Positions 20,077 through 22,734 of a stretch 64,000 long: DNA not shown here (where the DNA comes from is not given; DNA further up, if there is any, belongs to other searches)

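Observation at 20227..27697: Tandem array of three large DUF2298 / chlor_Arch_YYY membrane paralogs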

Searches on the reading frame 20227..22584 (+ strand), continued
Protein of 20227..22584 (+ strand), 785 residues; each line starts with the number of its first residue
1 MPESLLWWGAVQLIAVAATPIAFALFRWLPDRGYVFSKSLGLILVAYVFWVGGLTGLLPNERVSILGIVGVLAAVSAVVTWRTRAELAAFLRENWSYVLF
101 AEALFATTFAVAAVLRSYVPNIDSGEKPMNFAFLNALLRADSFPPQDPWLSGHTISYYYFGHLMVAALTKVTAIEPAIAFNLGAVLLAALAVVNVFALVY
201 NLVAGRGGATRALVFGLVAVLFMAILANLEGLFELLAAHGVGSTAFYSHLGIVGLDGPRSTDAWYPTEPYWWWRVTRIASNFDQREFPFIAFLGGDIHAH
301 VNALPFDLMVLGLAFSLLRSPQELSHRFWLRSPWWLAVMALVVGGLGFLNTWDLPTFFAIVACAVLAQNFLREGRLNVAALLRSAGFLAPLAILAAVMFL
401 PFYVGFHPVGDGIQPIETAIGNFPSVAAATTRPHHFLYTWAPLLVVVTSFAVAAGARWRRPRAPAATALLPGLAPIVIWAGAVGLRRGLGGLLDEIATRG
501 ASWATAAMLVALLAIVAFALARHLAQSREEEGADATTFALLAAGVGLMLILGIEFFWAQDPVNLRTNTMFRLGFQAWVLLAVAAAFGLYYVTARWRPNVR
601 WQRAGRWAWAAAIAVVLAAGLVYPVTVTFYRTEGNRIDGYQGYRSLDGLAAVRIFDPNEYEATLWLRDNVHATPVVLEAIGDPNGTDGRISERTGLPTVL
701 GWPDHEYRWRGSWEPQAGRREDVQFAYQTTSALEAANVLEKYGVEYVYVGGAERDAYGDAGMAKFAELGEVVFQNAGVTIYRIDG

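Call 26: find_related_loci(query=A2, collection=genome_contigs, flank=10000)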
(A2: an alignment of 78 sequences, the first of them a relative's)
Query A2 (785 aa) in genome_contigs; peptide patterns used: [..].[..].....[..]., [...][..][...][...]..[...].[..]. (x = any residue, [..] = any of these).
600 stretches matched a pattern (row limit reached: there are more); 576 encode a relative of the query (tblastn E <= 1e-3); the best 80 are kept; 80 distinct loci.
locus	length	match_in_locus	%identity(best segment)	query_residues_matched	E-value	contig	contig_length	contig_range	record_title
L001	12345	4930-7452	47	3-784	0e+0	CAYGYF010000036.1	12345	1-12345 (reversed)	MAG TPA_asm: uncultured Dehalococcoidia bacterium isolate ERP119294_co3_281 genome assembly, contig: NODE_3834_length_12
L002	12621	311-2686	43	7-783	6e-169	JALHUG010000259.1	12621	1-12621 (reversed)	MAG: Dehalococcoidia bacterium isolate PFL44 seq_3879395, whole genome shotgun sequence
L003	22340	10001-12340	39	1-768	8e-166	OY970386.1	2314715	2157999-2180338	MAG: uncultured Chloroflexia bacterium isolate MFD03726.bin.c.14 genome assembly, chromosome: 1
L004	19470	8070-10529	42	1-782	7e-165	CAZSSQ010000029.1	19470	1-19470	MAG TPA_asm: uncultured Dehalococcoidia bacterium isolate binchicken_co89_553 genome assembly, contig: NODE_4948_length_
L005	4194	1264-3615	38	3-783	2e-168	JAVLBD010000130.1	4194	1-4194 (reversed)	MAG: Dehalococcoidia bacterium isolate Uz-K9-09 NODE_130_length_4194_cov_2.288074, whole genome shotgun sequence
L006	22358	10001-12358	44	1-785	1e-155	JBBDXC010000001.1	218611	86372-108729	MAG: Dehalococcoidia bacterium isolate LejiaD_65_29 Lejia_D_102_length_218611_cov_17, whole genome shotgun sequence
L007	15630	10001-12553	38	1-785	5e-149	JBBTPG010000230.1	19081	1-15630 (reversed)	MAG: Chloroflexota bacterium isolate H52-bin102_1 H52_bin102_1_000000000230, whole genome shotgun sequence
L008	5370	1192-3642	38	1-781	2e-150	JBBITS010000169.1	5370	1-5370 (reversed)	MAG: Chloroflexota bacterium isolate STF170223_bin_401 NODE_5702_length_5370_cov_3.623518, whole genome shotgun sequence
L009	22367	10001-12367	39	3-782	1e-148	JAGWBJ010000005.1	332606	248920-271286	MAG: Dehalococcoidia bacterium isolate 277c_30 scaffold_53, whole genome shotgun sequence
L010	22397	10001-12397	39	3-782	5e-148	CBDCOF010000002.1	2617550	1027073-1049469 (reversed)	MAG: Dehalococcoidia bacterium isolate f6db25fd-3272-4cc8-8767-510b53d0c936 genome assembly, contig: contig_2, whole gen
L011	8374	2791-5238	38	5-783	2e-145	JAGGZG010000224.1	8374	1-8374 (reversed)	MAG: Anaerolineae bacterium isolate AUK198 PB_MBMC_152_c_000000000048, whole genome shotgun sequence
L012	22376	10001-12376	38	3-782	1e-144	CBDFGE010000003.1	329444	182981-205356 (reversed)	MAG: Dehalococcoidia bacterium isolate 310c0839-7255-474d-b4c6-e82275d08751 genome assembly, contig: contig_3, whole gen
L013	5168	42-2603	36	1-781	1e-145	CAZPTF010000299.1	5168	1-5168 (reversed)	MAG TPA_asm: uncultured Anaerolineae bacterium isolate SRP241326_co3_194 genome assembly, contig: NODE_17336_length_5168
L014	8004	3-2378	40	90-783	9e-144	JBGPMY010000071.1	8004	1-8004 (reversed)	MAG: Dehalococcoidia bacterium isolate OBJ_0618_7090110_227 k141_118402_length_8004_cov_10.0042, whole genome shotgun se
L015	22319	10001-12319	36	23-785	2e-142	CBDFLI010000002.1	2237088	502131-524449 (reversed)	MAG: Dehalococcoidia bacterium isolate 3868ca1d-e66c-4e0d-8479-4eac5413e7ea genome assembly, contig: contig_2, whole gen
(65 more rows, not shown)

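Call 34: predict_structure(alignment_id=A2)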
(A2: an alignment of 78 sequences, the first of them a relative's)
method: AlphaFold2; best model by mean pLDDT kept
length: 785 residues; sequences in the alignment: 78
mean_pLDDT: 93.9   pTM: 0.95
mean pLDDT of the five models: 93.9, 93.2, 93.1, 92.6, 92.0
residues with pLDDT >= 90: 677; 70-90: 86; 50-70: 21; < 50: 1
segments of 3 or more residues with pLDDT < 50: none
pLDDT, mean of each block of 10 residues (from residue 1): 97 98 98 98 98 96 98 98 97 98 98 94 90 96 93 88 98 98 98 99 92 98 98 97 97 94 92 92 92 93 98 98 95 97 97 96 98 94 98 97 81 90 84 97 98 84 80 97 97 97 98 97 86 94 98 93 86 97 98 91 94 98 96 65 84 93 97 95 71 95 85 91 97 98 97 93 95 97 88
secondary structure, 60 per line:
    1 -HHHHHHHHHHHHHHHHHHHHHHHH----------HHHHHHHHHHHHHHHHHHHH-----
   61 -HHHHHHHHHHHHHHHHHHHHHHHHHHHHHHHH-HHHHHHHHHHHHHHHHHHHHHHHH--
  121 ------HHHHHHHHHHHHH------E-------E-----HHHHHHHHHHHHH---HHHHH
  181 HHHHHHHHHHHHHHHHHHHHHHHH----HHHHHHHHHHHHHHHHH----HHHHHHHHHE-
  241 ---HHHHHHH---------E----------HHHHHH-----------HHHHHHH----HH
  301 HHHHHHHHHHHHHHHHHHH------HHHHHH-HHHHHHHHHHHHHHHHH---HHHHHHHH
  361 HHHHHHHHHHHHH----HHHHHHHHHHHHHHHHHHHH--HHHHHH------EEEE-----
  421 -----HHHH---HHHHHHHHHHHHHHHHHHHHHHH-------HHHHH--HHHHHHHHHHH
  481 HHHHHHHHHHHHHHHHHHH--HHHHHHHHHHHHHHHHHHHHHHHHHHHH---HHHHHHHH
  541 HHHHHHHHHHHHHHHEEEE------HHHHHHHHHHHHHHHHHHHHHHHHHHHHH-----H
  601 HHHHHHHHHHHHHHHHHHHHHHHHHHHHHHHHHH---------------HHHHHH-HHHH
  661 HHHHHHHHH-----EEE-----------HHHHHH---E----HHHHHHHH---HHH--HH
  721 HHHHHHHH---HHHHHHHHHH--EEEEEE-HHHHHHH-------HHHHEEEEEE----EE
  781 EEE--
elements in order (helices of 4 or more, strands of 3 or more residues): H2-25 H36-55 H62-93 H95-118 H127-139 H160-172 H176-204 H209-225 H230-238 H244-250 H271-276 H288-294 H299-319 H326-331 H333-349 H353-373 H378-397 H400-405 E412-415 H426-429 H433-455 H463-467 H470-499 H502-529 H533-555 E556-559 H566-594 H600-634 H650-655 H657-669 E675-677 H689-694 H703-710 H719-728 H732-741 E744-749 H751-757 H765-768 E769-774 E779-783

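Call 38: fold_search(model_id=the predicted structure, library=pdb)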
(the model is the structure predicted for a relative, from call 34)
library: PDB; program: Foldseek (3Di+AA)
matches with E <= 10: 257; with E <= 0.001: 10
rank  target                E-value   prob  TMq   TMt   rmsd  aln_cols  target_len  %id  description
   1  7zli_A                1.8e-06  1.00  0.35  0.40  13.4       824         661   11  Cryo-EM structure of C-mannosyltransferase CeDPY19, in complex with Dol25-P-Man and bound to CMT2-Fab and anti-Fab nan (released 2023-01-11)
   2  7zlg_A                3.9e-06  1.00  0.37  0.42  12.5       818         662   11  Cryo-EM structure of C-mannosyltransferase CeDPY19, in complex with acceptor peptide and bound to CMT2-Fab and anti-Fa (released 2023-01-11)
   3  7zlh_A                5.2e-06  1.00  0.36  0.41  12.7       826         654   11  Cryo-EM structure of C-mannosyltransferase CeDPY19, in apo state, bound to CMT2-Fab and anti-Fab nanobody (released 2023-01-11)
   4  7e9s_A                5.9e-06  1.00  0.34  0.32  14.7       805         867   13  Archaeal oligosaccharyltransferase AglB from Archaeoglobus fulgidus in complex with an inhibitory peptide and a dolich (released 2021-09-08)
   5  6ftg_5                1.2e-05  1.00  0.35  0.41  13.1       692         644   13  Subtomogram average of OST-containing ribosome-translocon complexes from canine rough microsomal membranes (released 2018-03-21)
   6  5gmy_A                1.6e-05  1.00  0.33  0.31  17.6       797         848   13  Crystal structure of the Archaeoglobus fulgidus oligosaccharyltransferase (O29867_ARCFU) tethered with an acceptor pep (released 2017-02-01)
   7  3wak                  2.1e-05  1.00  0.34  0.32  17.6       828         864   12  Crystal structure of the Archaeoglobus fulgidus oligosaccharyltransferase (O29867_ARCFU) in the apo form (released 2013-10-30)
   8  8if8_B                6.5e-05  1.00  0.40  0.48  16.1       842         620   15  Arabinosyltransferase AftA (released 2023-05-31)
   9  3waj                  2.5e-04  1.00  0.32  0.32  16.9       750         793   14  Crystal structure of the Archaeoglobus fulgidus oligosaccharyltransferase (O29867_ARCFU) complex with Zn and sulfate (released 2013-10-30)
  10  6gxc_A                4.9e-04  1.00  0.31  0.34  17.1       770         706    9  Bacterial oligosaccharyltransferase PglB in complex with an inhibitory peptide and a reactive lipid-linked oligosaccha (released 2018-11-14)
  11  5ogl_A                1.5e-03  1.00  0.31  0.34  17.2       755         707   11  Structure of bacterial oligosaccharyltransferase PglB in complex with an acceptor peptide and an lipid-linked oligosac (released 2017-10-25)
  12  8if8_C                1.6e-03  1.00  0.42  0.53  14.8       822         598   15  Arabinosyltransferase AftA (released 2023-05-31)
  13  9i5k_A                3.1e-02  0.96  0.27  0.39  16.9       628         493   12  Structure of the Chaetomium thermophilum Pmt4 homodimer (C2 symmetry) (released 2025-12-24)
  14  8hpj_A                3.5e-02  0.16  0.09  0.14  25.4       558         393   12  Crystal structure of the bacterial oxalate transporter OxlT in a ligand-free outward-facing form (released 2023-02-15)
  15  8pm6                  1.0e-01  0.08  0.08  0.08  32.7       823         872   11  Human bile salt export pump (BSEP) in complex with inhibitor GBM in nanodiscs (released 2023-11-22)
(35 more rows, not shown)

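Call 51: find_encoding_contigs(protein=P0004, flank=10000, max_places=2)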
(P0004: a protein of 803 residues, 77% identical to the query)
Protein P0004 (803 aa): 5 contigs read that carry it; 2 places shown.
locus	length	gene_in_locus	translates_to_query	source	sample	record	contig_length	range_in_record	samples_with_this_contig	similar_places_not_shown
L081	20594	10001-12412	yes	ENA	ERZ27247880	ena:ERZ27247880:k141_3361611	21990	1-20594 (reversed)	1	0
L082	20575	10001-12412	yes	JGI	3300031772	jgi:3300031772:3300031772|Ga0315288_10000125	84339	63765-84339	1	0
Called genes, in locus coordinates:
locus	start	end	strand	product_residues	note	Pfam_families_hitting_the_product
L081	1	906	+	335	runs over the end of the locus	PF00005:ABC_tran, PF02463:SMC_N (weak), PF13304:AAA_21, PF08352:oligo_HPY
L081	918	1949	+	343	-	PF00005:ABC_tran, PF08352:oligo_HPY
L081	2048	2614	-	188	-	PF03413:PepSY (weak)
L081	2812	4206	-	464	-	PF00672:HAMP, PF00512:HisKA, PF02518:HATPase_c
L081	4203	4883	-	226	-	PF00072:Response_reg, PF00486:Trans_reg_C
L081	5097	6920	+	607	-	PF00009:GTP_EFTU, PF00071:Ras (faint), PF03144:GTP_EFTU_D2, PF00679:EFG_C, PF06421:LepA_C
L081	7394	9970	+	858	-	PF10060:DUF2298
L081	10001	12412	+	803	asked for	PF10060:DUF2298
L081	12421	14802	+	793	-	PF10060:DUF2298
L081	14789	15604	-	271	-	PF00106:adh_short, PF13561:adh_short_C2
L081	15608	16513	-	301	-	PF00483:NTP_transferase, PF12804:NTP_transf_3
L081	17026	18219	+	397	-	PF03990:DUF348, PF07501:G5, PF06725:3D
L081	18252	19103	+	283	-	PF00398:RrnaAD, PF01728:FtsJ (weak), PF08241:Methyltransf_11 (faint), PF13649:Methyltransf_25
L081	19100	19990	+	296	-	PF00288:GHMP_kinases_N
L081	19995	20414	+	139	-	-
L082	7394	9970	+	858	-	PF10060:DUF2298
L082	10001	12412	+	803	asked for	PF10060:DUF2298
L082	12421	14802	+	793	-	PF10060:DUF2298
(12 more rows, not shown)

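Call 73: list_cluster_members(proteins=[P0001, P0015])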
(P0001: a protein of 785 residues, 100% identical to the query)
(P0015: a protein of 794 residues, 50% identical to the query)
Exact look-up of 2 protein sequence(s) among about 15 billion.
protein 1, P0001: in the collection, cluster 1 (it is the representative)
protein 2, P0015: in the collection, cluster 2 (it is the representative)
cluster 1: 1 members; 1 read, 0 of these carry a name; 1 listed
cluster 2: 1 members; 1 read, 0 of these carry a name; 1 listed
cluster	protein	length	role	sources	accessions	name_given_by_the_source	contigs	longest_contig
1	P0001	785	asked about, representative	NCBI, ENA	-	-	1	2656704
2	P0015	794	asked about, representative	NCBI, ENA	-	-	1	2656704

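Call 92: search_protein_representatives(alignment_id=A2)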
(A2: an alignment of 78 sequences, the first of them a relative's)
Query: 78 sequences, 783 profile positions. Proteins with E-value up to 0.001 (for the whole library): 10560; up to 1e-10: 8233; up to 1e-30: 5270. The best 150 are listed.
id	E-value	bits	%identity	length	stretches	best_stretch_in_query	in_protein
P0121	0.0e+00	1108.8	-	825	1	1-777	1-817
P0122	0.0e+00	1081.5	-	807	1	1-780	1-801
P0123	0.0e+00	1074.8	-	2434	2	4-778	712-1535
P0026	0.0e+00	1052.0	-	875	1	2-776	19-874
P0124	0.0e+00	1036.6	-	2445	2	4-778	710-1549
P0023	0.0e+00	1034.0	-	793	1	1-780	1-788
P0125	4.8e-297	1004.0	-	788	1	1-777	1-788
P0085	6.1e-293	990.4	-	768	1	1-776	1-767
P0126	8.4e-292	986.7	-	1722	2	11-776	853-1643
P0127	4.0e-290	981.1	-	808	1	2-780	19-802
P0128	4.6e-289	977.6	-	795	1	1-780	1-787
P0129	1.6e-288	975.8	-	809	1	1-777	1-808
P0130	4.3e-288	974.4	-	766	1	1-777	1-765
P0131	5.4e-288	974.1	-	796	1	2-778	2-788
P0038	7.7e-288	973.6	-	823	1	1-778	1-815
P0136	1.7e-278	942.7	-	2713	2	4-777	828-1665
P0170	5.5e-261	884.8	-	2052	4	4-648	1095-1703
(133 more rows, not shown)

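Call 93: search_protein_families(library=pfam, proteins=[P0123, P0136, P0126, P0170], max_evalue=0.001)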
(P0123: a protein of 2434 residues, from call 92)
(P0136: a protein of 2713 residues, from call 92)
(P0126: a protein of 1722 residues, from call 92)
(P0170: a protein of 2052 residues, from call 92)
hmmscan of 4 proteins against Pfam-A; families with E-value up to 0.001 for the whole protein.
P0123 (2434 aa): 3 families
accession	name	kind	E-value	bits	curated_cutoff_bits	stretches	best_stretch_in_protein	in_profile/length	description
PF10060.15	DUF2298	-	4.2e-222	738.8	27.8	2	752-1318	1-488/488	Uncharacterized membrane protein (DUF2298)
PF13231.12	PMT_2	-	5e-12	46.8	26.1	1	142-249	24-131/160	Dolichyl-phosphate-mannose-protein mannosyltransferase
PF02366.24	PMT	-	3.9e-11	43.4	22.7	1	143-255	86-204/245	Dolichyl-phosphate-mannose-protein mannosyltransferase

P0136 (2713 aa): 6 families
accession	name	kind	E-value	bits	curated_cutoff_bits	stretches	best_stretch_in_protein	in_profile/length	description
PF10060.15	DUF2298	-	9.5e-225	747.5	27.8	2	1758-2290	1-488/488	Uncharacterized membrane protein (DUF2298)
PF07719.23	TPR_2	-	6.8e-10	38.7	27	1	2666-2697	2-33/34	Tetratricopeptide repeat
PF13432.12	TPR_16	-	4.1e-07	30.8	32.7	1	2636-2699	2-65/65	Tetratricopeptide repeat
PF13181.12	TPR_8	-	1.3e-06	28.5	25.7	0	2633-2663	3-33/34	Tetratricopeptide repeat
PF13414.12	TPR_11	-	2.9e-06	27.3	26.8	0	2638-2679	1-42/42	TPR repeat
PF00515.34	TPR_1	-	6.1e-05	23.1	27.8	0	2634-2662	4-32/34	Tetratricopeptide repeat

P0126 (1722 aa): 1 family
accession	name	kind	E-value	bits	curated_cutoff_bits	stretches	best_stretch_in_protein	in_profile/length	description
PF10060.15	DUF2298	-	3.7e-201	669.8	27.8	2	887-1444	2-486/488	Uncharacterized membrane protein (DUF2298)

P0170 (2052 aa): 10 families
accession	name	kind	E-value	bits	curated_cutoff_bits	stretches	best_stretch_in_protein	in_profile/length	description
PF10060.15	DUF2298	-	4e-225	748.8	27.8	2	1135-1631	1-488/488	Uncharacterized membrane protein (DUF2298)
PF07719.23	TPR_2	-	2.1e-10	40.4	27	0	1937-1967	3-33/34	Tetratricopeptide repeat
PF13414.12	TPR_11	-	1.5e-09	37.8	26.8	1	1976-2013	2-39/42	TPR repeat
PF13181.12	TPR_8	-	4.9e-09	36.1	25.7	0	2004-2034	3-33/34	Tetratricopeptide repeat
PF14559.12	TPR_19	-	1e-08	35.8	25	2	1913-1977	3-67/68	Tetratricopeptide repeat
PF13428.12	TPR_14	-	1.5e-07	31.8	23.5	1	1906-1943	6-43/44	Tetratricopeptide repeat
PF13176.12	TPR_7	-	4.4e-07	29.9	27.9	0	1906-1925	4-23/36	Tetratricopeptide repeat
PF13432.12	TPR_16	-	5.1e-07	30.5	32.7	1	1906-1967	2-63/65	Tetratricopeptide repeat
PF00515.34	TPR_1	-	2.2e-05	24.5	27.8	0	1906-1921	6-21/34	Tetratricopeptide repeat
PF12895.13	ANAPC3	-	6.5e-05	23.6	27.2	1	1898-1958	23-79/82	Anaphase-promoting complex, cyclosome, subunit 3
